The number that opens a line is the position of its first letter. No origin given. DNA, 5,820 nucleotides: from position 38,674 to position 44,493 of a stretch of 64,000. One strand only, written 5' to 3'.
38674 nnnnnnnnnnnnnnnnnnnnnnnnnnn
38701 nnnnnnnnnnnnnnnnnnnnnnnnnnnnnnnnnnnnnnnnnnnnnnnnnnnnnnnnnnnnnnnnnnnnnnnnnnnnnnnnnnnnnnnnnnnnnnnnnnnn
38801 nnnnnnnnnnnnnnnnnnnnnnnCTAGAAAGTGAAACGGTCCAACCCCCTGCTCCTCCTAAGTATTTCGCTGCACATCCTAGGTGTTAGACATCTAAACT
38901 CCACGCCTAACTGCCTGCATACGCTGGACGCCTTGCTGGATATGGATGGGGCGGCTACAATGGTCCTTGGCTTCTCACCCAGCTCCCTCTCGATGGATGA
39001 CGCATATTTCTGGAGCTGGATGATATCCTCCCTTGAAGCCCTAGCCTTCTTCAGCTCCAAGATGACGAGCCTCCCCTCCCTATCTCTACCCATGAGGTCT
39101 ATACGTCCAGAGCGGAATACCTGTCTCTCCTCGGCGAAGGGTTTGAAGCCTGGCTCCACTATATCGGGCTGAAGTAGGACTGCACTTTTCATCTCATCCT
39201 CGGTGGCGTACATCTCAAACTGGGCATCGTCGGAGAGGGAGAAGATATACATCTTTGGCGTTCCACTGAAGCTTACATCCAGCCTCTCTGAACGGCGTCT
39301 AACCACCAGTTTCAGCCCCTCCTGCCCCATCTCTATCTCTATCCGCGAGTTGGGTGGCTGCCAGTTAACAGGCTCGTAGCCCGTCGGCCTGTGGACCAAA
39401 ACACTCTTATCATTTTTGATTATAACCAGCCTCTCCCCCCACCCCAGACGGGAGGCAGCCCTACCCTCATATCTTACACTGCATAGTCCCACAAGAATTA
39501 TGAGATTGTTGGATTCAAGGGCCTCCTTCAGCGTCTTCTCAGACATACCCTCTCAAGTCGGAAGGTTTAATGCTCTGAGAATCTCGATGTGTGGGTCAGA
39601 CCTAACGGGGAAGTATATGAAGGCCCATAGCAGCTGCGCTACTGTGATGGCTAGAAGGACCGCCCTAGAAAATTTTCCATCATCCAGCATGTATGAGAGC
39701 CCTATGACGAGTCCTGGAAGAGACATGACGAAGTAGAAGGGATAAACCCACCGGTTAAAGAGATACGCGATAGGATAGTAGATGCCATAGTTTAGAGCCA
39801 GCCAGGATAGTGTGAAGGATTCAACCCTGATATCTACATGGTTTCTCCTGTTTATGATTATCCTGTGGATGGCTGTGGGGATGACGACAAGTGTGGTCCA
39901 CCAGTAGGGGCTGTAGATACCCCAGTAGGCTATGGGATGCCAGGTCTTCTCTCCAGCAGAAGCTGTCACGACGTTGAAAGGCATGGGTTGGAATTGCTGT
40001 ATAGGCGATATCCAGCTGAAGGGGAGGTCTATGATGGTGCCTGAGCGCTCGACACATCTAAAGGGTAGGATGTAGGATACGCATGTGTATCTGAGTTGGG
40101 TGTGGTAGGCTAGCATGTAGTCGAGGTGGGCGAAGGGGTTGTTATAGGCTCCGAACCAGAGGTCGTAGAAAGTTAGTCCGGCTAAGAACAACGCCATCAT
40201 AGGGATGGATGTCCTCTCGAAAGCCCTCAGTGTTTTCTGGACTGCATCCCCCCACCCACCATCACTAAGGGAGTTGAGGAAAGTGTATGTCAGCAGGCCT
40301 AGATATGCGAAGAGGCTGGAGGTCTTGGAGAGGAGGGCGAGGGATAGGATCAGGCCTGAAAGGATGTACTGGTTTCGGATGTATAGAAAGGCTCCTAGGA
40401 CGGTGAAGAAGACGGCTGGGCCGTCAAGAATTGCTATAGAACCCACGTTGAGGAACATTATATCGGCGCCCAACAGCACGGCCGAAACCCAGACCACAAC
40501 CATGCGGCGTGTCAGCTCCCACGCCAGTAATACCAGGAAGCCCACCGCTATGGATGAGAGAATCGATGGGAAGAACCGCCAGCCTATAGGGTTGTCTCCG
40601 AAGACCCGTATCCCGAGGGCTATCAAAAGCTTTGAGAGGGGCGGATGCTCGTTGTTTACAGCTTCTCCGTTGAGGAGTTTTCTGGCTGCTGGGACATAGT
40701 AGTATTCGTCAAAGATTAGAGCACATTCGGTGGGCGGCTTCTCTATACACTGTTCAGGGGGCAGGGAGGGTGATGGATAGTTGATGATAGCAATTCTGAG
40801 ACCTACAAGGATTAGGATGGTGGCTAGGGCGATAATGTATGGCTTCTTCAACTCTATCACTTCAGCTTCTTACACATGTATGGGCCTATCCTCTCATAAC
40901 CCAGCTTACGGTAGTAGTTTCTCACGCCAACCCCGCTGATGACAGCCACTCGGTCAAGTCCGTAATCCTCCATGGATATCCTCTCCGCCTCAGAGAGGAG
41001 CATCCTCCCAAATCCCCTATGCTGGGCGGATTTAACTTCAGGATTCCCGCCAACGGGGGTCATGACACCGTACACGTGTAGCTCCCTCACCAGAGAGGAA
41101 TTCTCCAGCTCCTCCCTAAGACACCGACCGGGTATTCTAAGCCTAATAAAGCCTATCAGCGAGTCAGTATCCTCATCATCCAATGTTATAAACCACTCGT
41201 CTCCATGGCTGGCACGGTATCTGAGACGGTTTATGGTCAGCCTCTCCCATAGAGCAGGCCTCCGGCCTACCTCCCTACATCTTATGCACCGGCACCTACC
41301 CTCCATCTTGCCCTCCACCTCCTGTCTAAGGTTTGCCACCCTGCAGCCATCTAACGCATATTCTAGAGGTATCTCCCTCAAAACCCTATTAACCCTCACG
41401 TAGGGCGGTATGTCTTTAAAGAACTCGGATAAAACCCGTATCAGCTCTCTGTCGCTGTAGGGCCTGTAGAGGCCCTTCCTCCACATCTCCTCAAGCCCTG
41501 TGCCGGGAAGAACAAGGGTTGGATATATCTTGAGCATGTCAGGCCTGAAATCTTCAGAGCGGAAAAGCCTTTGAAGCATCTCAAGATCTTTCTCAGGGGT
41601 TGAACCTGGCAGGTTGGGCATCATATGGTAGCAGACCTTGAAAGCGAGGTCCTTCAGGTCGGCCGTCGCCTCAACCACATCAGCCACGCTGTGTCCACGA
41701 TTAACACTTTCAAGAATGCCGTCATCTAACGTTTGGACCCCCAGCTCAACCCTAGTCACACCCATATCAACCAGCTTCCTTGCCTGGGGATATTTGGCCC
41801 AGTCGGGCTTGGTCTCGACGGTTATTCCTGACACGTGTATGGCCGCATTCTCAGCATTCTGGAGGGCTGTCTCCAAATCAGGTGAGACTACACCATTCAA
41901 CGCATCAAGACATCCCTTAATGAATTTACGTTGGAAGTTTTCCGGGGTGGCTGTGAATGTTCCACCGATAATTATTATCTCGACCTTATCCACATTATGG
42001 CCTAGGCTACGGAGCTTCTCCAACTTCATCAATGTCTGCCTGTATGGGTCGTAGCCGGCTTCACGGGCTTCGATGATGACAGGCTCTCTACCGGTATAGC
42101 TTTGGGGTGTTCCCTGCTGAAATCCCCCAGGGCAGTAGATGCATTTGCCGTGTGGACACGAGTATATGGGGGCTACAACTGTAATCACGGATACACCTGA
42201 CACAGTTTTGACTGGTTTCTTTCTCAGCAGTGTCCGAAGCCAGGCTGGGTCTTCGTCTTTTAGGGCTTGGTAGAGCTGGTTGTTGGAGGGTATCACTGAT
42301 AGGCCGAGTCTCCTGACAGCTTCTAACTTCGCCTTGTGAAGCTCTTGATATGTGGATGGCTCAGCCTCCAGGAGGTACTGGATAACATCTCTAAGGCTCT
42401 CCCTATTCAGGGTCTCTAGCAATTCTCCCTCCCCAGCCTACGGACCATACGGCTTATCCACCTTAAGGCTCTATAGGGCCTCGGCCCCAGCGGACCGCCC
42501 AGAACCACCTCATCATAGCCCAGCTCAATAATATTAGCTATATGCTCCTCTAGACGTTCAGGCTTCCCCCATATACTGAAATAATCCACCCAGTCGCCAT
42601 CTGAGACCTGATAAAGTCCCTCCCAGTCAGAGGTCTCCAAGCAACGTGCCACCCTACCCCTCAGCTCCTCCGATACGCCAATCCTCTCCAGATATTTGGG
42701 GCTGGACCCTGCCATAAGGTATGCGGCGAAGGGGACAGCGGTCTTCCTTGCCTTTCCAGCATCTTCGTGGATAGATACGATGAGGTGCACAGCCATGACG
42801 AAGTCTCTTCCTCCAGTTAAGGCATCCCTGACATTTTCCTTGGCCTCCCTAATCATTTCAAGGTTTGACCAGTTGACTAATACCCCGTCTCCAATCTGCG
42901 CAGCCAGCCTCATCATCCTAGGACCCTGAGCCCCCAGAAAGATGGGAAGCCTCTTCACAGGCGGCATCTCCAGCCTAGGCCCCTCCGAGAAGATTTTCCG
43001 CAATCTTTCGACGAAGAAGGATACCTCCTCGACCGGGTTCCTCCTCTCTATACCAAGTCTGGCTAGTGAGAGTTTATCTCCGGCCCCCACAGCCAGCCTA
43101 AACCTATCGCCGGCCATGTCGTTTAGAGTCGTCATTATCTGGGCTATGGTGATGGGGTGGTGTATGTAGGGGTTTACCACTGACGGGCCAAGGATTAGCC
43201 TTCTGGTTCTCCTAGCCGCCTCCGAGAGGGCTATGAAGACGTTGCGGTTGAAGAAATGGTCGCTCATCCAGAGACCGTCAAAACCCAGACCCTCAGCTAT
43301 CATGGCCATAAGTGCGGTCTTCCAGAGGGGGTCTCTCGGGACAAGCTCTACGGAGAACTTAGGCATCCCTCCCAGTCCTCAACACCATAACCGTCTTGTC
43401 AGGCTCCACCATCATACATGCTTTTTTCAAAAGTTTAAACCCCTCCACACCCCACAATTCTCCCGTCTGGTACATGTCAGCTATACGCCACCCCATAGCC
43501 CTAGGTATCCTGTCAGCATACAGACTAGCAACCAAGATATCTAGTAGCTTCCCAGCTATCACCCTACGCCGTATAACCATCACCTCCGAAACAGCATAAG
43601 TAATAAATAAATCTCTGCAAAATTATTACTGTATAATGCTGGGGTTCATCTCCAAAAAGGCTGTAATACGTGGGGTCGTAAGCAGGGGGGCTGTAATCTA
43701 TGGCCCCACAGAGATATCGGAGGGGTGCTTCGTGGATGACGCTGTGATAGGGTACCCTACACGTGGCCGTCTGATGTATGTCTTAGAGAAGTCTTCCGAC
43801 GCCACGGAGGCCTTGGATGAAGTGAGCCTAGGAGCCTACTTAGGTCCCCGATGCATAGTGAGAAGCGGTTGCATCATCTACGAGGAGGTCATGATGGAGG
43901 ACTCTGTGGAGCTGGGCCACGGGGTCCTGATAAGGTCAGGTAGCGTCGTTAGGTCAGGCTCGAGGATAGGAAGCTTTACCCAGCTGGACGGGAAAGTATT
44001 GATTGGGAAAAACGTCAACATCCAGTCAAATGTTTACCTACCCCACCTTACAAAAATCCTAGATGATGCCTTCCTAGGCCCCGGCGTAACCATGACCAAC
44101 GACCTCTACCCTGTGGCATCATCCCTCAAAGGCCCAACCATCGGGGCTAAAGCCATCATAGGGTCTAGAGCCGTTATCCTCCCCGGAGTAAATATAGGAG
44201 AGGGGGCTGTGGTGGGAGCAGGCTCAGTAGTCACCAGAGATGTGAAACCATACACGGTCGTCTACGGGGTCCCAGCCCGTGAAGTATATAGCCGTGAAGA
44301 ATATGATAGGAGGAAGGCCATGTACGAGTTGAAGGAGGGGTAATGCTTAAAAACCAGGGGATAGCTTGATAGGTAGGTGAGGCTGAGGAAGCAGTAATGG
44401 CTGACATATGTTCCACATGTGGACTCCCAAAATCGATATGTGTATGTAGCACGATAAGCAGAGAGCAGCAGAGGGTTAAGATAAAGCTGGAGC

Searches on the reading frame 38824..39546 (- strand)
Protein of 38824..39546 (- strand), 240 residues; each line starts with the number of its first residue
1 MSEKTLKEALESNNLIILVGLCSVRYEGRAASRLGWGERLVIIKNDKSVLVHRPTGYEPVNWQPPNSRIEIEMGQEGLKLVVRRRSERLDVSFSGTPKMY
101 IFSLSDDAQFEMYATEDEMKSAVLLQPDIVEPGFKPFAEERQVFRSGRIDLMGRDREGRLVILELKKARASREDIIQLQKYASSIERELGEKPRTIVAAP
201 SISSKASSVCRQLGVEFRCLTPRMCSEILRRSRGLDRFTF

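Call 38: search_protein_families(library=pfam, proteins=[window:38824-39546:-], max_evalue=0.0001)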
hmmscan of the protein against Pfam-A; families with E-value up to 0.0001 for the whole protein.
window:38824-39546:- (240 aa): 2 families
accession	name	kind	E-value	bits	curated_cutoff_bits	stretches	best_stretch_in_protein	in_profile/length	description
PF21003.3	NucS_N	-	1.8e-22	79.6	23.9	1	14-107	3-98/100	Endonuclease NucS N-terminal PH-like domain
PF01939.22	NucS_C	-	2.9e-19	69.7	24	1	116-224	2-110/124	Endonuclease NucS C-terminal domain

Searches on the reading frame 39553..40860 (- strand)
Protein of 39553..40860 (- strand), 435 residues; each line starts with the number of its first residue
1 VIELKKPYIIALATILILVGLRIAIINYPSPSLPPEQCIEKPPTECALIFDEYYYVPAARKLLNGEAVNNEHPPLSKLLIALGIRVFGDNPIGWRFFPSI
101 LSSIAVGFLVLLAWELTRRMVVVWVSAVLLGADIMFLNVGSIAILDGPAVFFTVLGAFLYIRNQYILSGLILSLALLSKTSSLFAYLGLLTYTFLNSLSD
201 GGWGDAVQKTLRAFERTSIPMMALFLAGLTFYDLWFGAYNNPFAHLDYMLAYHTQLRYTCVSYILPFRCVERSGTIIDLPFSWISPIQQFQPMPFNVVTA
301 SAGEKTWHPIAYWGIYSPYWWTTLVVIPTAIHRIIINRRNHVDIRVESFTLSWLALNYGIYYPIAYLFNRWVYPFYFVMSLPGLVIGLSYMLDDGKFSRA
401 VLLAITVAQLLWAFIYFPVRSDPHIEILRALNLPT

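Call 38: search_protein_families(library=pfam, proteins=[window:39553-40860:-], max_evalue=0.0001)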
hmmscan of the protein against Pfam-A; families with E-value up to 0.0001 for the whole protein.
window:39553-40860:- (435 aa): 2 families
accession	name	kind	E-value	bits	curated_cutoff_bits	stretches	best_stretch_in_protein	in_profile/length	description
PF02366.24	PMT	-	1.2e-12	48.3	22.7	1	90-196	81-199/245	Dolichyl-phosphate-mannose-protein mannosyltransferase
PF13231.12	PMT_2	-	2.7e-07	31.4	26.1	1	72-196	2-132/160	Dolichyl-phosphate-mannose-protein mannosyltransferase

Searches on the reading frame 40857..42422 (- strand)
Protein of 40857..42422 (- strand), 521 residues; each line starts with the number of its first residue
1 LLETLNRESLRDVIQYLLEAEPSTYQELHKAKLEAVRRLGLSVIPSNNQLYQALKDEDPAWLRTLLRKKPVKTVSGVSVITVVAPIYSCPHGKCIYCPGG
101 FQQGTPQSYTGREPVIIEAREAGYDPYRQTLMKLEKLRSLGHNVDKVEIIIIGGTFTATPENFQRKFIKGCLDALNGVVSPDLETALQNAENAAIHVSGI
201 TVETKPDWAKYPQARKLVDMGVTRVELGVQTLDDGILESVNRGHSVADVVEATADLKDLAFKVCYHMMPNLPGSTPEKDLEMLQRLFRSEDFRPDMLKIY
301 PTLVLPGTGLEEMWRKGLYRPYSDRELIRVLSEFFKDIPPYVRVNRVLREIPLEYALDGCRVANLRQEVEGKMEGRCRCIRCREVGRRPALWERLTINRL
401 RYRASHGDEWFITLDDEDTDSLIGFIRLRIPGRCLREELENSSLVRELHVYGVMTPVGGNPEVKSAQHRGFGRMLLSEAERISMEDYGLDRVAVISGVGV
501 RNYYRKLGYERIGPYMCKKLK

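Call 26: search_protein_families(library=pfam, proteins=[window:40857-42422:-], max_evalue=0.001)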
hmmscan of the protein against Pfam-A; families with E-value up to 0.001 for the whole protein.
window:40857-42422:- (521 aa): 5 families
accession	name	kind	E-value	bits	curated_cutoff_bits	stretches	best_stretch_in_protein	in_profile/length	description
PF16199.10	Radical_SAM_C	-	1.8e-19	70.1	31.9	1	294-374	1-84/85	Radical_SAM C-terminal domain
PF04055.27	Radical_SAM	-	2.9e-18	67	29.5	1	86-284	4-164/166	Radical SAM superfamily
PF23613.1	ELP3_N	-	1.8e-08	34.7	27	1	10-73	5-69/70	ELP3 N-terminal domain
PF00583.31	Acetyltransf_1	-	1.9e-05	25.3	20.7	1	402-509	24-116/116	Acetyltransferase (GNAT) family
PF13673.13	Acetyltransf_10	-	0.00079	19.9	23.6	0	464-516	61-114/128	Acetyltransferase (GNAT) domain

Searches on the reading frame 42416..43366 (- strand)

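Call 26: search_protein_families(library=pfam, proteins=[window:42416-43366:-], max_evalue=0.001)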
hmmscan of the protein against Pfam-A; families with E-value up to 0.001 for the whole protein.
window:42416-43366:- (316 aa): 1 family
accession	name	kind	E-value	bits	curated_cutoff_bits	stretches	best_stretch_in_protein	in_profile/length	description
PF00296.26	Bac_luciferase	-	3.6e-40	138.7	27.9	1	20-285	28-313/314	Luciferase-like monooxygenase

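Call 73: search_protein_families(library=ncbifam, proteins=[window:42416-43366:-], max_evalue=0.00001)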
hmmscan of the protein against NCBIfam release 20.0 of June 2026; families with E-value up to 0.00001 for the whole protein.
window:42416-43366:- (316 aa): 23 families
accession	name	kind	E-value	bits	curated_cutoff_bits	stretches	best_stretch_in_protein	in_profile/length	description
NF002619.0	PRK02271.1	equivalog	2.7e-71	240.5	276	1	3-309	2-325/329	5,10-methylenetetrahydromethanopterin reductase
TIGR03555.1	F420_mer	equivalog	2.2e-59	201.5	348.7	1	4-306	1-321/325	5,10-methylenetetrahydromethanopterin reductase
TIGR03842.1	F420_CPS_4043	hypoth_equivalog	6.5e-20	71.5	295.45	1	6-189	4-195/329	TIGR03842 family LLM class F420-dependent oxidoreductase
TIGR03564.1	F420_MSMEG_4879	subfamily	1.7e-19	70.5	234.25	1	22-226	6-225/265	TIGR03564 family F420-dependent LLM class oxidoreductase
TIGR03617.1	F420_MSMEG_2256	subfamily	8e-19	67.7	278.15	2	24-127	4-106/318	TIGR03617 family F420-dependent LLM class oxidoreductase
TIGR03621.1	F420_MSMEG_2516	subfamily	1.4e-18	67.1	213.15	1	15-165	14-176/295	TIGR03621 family F420-dependent LLM class oxidoreductase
TIGR03841.1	F420_Rv3093c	subfamily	1.8e-18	67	213.65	1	15-289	10-294/298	LLM class F420-dependent oxidoreductase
TIGR04024.1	F420_NP1902A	hypoth_equivalog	5.6e-18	64.8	345.4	1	19-279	19-299/330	TIGR04024 family LLM class F420-dependent oxidoreductase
TIGR03620.1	F420_MSMEG_4141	subfamily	8.5e-18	64.7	219.8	1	21-234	24-218/280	TIGR03620 family F420-dependent LLM class oxidoreductase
TIGR03619.1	F420_Rv2161c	subfamily_domain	2.3e-17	63.4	166.9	1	42-220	45-239/247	TIGR03619 family F420-dependent LLM class oxidoreductase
TIGR03557.1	F420_G6P_family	subfamily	9.3e-15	54.6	210.4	1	21-100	19-107/316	TIGR03557 family F420-dependent LLM class oxidoreductase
TIGR03857.1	F420_MSMEG_2249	hypoth_equivalog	1.4e-13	50.8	218.4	1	21-189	20-203/329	TIGR03857 family LLM class F420-dependent oxidoreductase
TIGR03559.1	F420_Rv3520c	subfamily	4.9e-12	45.5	335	0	16-126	14-124/325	LLM class F420-dependent oxidoreductase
TIGR03560.1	F420_Rv1855c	subfamily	3.4e-11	43.4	231.4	1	18-96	16-105/227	TIGR03560 family F420-dependent LLM class oxidoreductase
TIGR03885.1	flavin_revert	hypoth_equivalog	4.3e-10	39.3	398.7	1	22-99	20-104/315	TIGR03885 family FMN-dependent LLM class oxidoreductase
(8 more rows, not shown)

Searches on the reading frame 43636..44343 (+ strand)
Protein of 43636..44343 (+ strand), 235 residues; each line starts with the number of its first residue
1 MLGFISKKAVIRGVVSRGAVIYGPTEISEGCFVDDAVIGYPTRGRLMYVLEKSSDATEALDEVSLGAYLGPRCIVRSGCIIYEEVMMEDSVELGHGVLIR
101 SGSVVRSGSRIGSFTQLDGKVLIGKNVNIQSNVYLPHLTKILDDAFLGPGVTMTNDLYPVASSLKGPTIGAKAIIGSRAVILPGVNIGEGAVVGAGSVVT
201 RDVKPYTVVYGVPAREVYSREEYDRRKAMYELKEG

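Call 26: search_protein_families(library=pfam, proteins=[window:43636-44343:+], max_evalue=0.001)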
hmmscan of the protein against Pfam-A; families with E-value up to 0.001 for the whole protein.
window:43636-44343:+ (235 aa): 4 families
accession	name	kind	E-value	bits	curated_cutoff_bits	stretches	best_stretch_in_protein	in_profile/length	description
PF00132.30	Hexapep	-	4.3e-22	77.3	27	3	166-201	1-36/36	Bacterial transferase hexapeptide (six repeats)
PF25084.1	LbH_EIF2B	-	1.2e-10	41.7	54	1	85-198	4-98/105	EIF2B subunit epsilon LbH domain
PF14602.12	Hexapep_2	-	5.6e-09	36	27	1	168-201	3-34/34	Hexapeptide repeat of succinyl-transferase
PF24894.1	Hexapep_GlmU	-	8.2e-05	23.1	23.3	0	75-132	21-80/104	GlmU-like, C-terminal hexapeptide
